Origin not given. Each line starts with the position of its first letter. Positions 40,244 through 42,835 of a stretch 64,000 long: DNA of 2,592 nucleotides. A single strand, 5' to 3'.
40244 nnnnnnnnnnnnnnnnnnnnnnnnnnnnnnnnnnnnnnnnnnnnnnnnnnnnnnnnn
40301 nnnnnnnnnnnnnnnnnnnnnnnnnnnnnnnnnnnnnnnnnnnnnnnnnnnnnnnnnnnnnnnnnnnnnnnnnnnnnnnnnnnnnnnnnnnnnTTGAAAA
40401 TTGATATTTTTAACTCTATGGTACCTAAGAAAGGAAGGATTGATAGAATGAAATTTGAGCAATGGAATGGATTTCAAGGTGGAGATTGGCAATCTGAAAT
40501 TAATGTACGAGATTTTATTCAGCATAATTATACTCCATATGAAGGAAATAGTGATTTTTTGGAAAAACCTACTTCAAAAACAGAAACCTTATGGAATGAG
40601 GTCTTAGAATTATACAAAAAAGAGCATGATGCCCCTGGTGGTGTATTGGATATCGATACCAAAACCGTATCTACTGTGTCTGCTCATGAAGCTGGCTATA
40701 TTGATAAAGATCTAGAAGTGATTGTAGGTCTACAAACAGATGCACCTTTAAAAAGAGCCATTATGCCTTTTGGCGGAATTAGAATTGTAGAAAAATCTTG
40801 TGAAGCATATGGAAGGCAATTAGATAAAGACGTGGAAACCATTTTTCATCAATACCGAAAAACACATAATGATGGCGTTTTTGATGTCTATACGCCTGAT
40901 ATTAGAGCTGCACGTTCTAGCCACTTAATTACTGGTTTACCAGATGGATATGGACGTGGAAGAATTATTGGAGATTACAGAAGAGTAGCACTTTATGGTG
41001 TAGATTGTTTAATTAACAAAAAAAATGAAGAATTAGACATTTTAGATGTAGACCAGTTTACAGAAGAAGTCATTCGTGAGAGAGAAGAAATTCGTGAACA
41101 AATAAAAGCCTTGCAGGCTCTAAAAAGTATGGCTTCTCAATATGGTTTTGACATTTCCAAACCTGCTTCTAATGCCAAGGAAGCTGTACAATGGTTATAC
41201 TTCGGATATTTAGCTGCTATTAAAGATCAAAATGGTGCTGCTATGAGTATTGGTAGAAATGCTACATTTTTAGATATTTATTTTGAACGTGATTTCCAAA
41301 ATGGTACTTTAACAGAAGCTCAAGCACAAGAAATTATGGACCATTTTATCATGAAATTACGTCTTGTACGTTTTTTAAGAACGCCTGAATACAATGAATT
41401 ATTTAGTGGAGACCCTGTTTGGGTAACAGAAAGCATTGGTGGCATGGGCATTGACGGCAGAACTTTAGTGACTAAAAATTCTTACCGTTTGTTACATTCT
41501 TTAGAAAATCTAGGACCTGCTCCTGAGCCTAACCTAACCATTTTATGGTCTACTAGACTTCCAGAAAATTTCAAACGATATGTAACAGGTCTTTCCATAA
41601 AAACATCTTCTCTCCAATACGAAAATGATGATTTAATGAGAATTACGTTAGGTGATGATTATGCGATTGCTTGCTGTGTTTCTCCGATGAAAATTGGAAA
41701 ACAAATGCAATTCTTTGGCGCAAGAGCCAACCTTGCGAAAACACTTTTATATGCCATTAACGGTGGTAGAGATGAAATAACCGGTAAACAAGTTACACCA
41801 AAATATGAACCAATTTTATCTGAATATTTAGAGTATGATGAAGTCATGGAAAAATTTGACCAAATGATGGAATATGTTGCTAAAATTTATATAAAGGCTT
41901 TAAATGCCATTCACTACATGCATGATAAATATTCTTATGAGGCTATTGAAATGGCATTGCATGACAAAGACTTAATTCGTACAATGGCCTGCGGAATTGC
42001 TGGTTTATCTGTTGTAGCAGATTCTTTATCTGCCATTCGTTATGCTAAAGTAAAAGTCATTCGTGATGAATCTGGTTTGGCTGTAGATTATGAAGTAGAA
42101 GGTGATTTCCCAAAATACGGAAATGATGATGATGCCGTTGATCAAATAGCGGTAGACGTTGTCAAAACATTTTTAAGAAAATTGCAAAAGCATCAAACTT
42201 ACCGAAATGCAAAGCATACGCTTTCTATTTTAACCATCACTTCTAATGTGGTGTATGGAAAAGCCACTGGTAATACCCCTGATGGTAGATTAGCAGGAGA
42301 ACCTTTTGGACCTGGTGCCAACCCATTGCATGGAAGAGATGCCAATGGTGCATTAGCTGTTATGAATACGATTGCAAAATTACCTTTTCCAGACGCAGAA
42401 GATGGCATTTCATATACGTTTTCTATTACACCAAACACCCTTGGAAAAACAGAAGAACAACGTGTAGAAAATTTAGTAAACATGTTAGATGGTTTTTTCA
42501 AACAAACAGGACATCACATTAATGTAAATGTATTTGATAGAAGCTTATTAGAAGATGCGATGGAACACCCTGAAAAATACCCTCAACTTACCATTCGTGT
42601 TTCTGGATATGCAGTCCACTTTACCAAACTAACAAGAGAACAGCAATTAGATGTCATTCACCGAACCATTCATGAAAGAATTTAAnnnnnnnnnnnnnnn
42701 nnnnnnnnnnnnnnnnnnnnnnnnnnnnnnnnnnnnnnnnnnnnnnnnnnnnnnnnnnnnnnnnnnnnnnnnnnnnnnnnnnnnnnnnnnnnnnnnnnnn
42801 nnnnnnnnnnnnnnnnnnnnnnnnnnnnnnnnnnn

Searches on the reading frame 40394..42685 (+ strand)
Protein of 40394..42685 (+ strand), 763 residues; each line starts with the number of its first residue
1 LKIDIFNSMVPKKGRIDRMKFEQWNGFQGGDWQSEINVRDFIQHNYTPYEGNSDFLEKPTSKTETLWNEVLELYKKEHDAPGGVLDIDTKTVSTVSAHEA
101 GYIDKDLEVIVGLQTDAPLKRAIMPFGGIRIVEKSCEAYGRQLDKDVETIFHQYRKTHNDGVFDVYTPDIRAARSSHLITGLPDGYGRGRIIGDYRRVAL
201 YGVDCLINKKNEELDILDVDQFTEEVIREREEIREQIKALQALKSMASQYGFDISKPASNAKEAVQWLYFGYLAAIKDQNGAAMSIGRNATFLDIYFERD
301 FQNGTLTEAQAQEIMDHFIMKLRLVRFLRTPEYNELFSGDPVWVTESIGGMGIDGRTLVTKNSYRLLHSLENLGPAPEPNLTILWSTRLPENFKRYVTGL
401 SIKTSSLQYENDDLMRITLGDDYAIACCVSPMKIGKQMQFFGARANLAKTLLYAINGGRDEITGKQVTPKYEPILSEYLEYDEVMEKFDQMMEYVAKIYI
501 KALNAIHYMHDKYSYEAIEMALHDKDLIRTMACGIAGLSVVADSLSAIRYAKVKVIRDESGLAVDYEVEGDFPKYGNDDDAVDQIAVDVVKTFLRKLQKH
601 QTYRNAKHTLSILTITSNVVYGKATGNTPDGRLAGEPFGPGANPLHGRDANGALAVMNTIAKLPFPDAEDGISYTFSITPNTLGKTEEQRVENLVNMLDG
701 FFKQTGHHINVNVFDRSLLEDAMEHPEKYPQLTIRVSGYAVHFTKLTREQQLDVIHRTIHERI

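Call 96: search_protein_families(library=pfam, proteins=[window:40394-42685:+], max_evalue=1e-8)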
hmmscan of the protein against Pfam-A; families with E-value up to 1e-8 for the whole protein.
window:40394-42685:+ (763 aa): 2 families
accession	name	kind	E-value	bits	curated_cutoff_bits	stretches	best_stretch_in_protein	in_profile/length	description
PF02901.20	PFL-like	-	2.7e-218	727.2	24.3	1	35-622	4-647/647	Pyruvate formate lyase-like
PF01228.26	Gly_radical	-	2.6e-36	124.8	22.2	1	639-744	2-106/106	Glycine radical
